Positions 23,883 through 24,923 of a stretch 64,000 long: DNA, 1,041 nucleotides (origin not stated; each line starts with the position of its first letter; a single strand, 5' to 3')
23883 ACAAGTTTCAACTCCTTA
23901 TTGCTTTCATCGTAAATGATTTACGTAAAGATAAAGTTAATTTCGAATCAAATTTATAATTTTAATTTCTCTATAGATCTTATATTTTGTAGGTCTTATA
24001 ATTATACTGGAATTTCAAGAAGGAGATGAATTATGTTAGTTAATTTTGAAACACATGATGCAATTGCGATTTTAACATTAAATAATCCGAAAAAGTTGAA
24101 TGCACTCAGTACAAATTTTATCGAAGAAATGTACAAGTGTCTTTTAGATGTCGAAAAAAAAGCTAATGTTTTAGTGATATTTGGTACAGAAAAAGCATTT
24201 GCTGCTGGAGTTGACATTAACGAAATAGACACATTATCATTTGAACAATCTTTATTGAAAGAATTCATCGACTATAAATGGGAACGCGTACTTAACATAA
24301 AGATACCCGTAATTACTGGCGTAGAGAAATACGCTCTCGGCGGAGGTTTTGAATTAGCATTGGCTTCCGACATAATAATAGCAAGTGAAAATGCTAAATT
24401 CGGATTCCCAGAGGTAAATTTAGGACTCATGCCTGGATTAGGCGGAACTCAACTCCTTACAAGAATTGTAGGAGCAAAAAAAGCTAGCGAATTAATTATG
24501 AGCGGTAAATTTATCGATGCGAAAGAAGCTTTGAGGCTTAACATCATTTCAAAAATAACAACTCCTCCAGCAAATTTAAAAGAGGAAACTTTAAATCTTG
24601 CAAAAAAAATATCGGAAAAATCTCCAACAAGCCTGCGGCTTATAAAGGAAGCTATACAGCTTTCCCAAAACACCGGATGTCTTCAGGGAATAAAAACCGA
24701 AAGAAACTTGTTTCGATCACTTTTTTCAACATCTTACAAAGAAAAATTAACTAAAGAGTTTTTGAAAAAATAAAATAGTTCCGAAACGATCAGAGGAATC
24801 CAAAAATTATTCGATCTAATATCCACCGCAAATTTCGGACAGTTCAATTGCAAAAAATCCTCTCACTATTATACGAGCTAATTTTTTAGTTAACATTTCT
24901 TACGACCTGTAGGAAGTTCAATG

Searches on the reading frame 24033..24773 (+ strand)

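Call 33: search_protein_families(library=pfam, proteins=[window:24033-24773:+], max_evalue=0.001)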
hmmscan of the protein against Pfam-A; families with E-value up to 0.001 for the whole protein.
window:24033-24773:+ (246 aa): 2 families
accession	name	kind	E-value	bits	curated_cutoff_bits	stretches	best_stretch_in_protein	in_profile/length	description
PF00378.25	ECH_1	-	1.2e-56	192.3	27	1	7-243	2-240/251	Enoyl-CoA hydratase/isomerase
PF16113.10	ECH_2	-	4.9e-28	99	27.2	1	12-173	2-169/335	Enoyl-CoA hydratase/isomerase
